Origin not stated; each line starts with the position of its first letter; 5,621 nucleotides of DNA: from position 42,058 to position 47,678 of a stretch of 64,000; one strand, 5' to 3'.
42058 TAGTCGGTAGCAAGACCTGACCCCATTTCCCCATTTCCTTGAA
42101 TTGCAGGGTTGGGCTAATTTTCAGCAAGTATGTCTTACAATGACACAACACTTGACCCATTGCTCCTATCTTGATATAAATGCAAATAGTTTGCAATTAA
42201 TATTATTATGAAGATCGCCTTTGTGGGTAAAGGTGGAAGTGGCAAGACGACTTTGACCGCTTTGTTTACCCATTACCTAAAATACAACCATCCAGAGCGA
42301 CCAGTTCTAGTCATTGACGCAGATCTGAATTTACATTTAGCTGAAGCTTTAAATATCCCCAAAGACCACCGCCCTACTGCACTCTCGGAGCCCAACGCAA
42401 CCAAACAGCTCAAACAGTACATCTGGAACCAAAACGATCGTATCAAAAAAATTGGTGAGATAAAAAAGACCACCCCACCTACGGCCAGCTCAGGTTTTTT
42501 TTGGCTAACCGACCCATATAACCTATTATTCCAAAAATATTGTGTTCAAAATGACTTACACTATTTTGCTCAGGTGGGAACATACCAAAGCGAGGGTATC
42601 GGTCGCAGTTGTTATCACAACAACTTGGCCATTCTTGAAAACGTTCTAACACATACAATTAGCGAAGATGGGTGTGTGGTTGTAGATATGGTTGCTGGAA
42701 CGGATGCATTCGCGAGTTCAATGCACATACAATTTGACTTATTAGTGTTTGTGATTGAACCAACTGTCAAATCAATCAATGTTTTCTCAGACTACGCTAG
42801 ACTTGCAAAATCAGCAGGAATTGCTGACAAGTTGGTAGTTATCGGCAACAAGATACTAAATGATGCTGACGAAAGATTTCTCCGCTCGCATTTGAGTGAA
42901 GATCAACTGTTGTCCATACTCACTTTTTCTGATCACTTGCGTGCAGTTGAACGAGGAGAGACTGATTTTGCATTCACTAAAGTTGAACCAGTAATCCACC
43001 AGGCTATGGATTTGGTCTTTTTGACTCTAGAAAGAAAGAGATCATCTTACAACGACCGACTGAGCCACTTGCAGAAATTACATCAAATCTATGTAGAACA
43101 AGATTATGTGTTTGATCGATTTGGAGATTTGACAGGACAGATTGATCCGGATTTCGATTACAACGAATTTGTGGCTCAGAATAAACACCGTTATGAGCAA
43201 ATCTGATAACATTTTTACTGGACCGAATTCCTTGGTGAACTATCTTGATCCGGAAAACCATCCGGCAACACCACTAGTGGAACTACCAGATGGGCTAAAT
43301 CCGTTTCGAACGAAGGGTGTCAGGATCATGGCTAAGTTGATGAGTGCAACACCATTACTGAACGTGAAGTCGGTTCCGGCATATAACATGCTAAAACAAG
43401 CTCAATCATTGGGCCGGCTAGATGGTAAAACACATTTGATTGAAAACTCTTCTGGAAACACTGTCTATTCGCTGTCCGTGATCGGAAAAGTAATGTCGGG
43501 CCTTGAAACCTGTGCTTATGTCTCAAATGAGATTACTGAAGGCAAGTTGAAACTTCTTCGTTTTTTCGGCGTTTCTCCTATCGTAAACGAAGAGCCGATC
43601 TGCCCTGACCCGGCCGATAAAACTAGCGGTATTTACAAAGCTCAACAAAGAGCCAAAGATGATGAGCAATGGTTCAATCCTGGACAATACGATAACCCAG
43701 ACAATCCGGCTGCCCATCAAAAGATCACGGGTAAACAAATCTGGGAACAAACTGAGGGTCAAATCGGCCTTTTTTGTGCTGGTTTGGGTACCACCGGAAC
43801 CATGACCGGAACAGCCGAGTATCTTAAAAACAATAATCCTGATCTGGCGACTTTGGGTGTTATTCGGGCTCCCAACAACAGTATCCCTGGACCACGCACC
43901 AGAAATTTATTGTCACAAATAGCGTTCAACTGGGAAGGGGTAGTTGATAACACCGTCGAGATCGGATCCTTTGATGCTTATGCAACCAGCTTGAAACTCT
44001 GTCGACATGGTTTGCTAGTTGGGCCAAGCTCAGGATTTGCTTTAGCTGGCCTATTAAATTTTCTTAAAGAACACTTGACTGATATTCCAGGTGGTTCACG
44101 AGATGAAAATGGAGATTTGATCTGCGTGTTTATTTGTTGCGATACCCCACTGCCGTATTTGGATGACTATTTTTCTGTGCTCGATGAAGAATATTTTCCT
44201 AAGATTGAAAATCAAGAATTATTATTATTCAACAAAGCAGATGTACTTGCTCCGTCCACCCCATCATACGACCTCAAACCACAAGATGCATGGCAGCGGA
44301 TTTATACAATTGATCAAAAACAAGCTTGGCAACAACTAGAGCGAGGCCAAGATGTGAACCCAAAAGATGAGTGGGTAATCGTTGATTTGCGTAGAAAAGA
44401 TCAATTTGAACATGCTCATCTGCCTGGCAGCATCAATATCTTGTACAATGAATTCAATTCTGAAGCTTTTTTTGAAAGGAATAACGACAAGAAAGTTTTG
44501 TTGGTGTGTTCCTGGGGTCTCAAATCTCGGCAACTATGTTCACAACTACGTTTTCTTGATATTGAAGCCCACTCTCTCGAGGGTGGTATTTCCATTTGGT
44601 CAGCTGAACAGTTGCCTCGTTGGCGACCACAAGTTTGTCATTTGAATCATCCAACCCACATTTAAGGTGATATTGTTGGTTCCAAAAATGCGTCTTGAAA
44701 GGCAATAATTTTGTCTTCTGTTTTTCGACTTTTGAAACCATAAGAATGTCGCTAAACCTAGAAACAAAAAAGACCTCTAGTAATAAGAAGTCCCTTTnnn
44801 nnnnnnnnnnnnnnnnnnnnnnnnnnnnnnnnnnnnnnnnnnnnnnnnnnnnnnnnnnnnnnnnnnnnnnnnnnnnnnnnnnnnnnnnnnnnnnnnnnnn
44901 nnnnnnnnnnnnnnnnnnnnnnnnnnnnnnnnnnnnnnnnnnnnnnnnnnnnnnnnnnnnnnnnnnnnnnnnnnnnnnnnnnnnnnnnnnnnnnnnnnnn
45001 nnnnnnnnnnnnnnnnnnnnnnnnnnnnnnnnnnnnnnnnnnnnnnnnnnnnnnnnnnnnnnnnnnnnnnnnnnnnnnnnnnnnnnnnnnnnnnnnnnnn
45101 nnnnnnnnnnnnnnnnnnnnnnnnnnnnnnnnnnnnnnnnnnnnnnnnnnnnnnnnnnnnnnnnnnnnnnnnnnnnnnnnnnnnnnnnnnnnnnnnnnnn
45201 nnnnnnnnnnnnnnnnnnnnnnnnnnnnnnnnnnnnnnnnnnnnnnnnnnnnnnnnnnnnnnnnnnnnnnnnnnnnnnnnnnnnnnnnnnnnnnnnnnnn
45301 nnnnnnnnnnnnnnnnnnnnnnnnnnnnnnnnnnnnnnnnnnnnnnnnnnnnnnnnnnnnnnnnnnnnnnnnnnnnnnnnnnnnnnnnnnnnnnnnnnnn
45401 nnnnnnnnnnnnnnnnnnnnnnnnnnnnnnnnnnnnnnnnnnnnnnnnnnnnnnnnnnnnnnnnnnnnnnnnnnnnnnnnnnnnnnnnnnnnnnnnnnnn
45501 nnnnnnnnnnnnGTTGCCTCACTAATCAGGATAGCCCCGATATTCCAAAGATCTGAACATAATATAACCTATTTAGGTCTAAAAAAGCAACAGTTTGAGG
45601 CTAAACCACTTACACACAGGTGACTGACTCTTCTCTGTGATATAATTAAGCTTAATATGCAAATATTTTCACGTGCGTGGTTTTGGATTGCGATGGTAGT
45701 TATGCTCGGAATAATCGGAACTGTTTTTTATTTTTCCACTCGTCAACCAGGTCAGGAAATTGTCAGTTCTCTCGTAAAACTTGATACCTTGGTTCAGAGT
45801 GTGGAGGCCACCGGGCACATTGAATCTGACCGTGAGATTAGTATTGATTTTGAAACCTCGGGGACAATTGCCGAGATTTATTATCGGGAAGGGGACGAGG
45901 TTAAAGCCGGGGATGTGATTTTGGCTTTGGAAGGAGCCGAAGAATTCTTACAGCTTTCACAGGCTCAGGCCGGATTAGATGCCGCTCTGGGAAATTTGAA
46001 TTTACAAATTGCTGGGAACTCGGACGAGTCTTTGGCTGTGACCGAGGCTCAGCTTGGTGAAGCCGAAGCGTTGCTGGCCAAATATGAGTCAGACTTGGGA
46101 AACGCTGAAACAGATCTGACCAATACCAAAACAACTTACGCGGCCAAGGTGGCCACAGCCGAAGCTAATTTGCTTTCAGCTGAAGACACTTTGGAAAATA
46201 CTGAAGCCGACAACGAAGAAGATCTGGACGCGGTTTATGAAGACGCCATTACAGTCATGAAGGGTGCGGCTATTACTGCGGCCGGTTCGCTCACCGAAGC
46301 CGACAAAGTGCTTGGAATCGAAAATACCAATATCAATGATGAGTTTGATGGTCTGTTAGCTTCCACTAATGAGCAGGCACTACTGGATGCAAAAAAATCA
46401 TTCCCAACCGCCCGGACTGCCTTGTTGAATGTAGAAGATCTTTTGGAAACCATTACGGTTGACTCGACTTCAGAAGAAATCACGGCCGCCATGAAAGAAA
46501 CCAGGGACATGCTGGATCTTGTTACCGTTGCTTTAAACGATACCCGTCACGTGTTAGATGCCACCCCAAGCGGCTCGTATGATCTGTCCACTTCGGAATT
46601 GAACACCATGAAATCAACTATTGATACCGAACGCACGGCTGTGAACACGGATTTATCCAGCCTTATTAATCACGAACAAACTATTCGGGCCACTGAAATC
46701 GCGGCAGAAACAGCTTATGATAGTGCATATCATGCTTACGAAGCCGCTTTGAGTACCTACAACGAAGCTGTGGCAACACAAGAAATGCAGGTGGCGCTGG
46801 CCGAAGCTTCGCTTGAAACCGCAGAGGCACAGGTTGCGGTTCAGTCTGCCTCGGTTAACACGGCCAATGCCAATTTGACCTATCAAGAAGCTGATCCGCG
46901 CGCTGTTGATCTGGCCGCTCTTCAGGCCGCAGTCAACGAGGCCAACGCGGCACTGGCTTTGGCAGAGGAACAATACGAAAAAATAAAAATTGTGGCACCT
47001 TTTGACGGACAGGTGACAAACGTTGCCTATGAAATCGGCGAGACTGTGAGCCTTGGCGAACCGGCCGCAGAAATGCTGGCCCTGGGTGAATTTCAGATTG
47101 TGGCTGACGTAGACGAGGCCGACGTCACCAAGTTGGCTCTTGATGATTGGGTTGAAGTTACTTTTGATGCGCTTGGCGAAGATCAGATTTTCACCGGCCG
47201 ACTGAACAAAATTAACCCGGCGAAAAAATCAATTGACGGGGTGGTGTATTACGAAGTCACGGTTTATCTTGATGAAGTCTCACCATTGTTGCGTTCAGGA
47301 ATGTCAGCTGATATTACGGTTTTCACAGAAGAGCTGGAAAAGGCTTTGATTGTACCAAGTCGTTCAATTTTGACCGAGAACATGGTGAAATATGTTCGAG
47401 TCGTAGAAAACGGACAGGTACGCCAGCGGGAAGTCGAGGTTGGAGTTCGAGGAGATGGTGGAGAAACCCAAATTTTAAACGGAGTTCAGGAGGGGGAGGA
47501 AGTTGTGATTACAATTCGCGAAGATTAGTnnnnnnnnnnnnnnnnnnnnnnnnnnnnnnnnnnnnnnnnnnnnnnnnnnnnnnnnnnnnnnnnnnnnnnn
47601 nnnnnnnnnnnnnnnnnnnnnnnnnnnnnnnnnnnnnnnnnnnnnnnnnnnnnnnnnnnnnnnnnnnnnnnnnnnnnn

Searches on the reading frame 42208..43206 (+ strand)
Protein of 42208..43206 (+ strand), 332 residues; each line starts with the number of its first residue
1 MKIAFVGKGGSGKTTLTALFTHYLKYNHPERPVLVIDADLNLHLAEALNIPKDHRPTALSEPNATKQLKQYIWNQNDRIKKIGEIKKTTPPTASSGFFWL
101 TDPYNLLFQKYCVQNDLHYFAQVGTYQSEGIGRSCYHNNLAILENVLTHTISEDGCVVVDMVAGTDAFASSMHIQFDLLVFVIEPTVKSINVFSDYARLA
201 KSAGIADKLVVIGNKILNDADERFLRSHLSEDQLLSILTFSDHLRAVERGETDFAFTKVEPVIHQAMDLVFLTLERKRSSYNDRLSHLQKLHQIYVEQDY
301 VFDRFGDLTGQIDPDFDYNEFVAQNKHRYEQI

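Call 82: search_protein_families(library=pfam, proteins=[window:42208-43206:+], max_evalue=0.00001)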
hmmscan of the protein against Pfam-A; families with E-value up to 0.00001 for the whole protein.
window:42208-43206:+ (332 aa): 1 family
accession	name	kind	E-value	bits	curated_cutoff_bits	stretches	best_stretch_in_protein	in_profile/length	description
PF01656.29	CbiA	-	5.5e-08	33.2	25.4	1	7-251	6-123/125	CobQ/CobB/MinD/ParA nucleotide binding domain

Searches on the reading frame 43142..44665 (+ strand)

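Call 82: search_protein_families(library=pfam, proteins=[window:43142-44665:+], max_evalue=0.00001)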
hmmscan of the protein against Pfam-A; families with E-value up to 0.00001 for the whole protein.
window:43142-44665:+ (507 aa): 2 families
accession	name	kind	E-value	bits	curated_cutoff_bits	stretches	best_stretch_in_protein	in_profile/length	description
PF00291.31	PALP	-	2.3e-38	132.7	35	1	42-306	7-278/295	Pyridoxal-phosphate dependent enzyme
PF00581.25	Rhodanese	-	2.3e-10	41.3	22.2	1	398-489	8-102/102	Rhodanese-like domain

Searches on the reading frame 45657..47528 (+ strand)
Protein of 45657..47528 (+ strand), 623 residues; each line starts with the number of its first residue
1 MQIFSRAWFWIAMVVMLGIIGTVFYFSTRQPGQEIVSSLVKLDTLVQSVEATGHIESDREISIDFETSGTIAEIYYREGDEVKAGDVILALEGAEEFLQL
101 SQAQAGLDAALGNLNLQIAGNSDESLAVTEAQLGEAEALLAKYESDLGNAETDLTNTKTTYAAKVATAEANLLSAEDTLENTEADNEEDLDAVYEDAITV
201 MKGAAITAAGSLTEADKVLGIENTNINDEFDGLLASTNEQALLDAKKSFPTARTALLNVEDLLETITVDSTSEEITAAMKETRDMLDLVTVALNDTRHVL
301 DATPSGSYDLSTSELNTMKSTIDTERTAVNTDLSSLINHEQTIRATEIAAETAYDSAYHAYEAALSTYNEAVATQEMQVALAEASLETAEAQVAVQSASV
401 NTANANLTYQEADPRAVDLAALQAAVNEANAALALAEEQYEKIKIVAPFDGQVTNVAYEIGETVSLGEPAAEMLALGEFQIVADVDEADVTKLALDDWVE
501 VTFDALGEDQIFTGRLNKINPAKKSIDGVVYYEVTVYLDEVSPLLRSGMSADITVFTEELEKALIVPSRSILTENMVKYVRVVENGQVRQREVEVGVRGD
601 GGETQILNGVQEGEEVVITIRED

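Call 82: search_protein_families(library=pfam, proteins=[window:45657-47528:+], max_evalue=0.00001)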
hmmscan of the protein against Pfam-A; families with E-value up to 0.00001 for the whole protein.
window:45657-47528:+ (623 aa): 4 families
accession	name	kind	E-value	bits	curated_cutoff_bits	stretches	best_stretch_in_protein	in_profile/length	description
PF13437.12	HlyD_3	-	3.2e-12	47.5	22.2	1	444-547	1-105/106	HlyD family secretion protein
PF16576.10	HlyD_D23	-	3.1e-11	43.4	30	1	431-522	97-187/214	Barrel-sandwich domain of CusB or HlyD membrane-fusion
PF13533.13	Biotin_lipoyl_2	-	5.8e-09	36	29.8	1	66-92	6-32/32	Biotin-lipoyl like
PF00364.28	Biotin_lipoyl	-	1.8e-07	31.3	22.1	0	60-90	42-72/73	Biotin-requiring enzyme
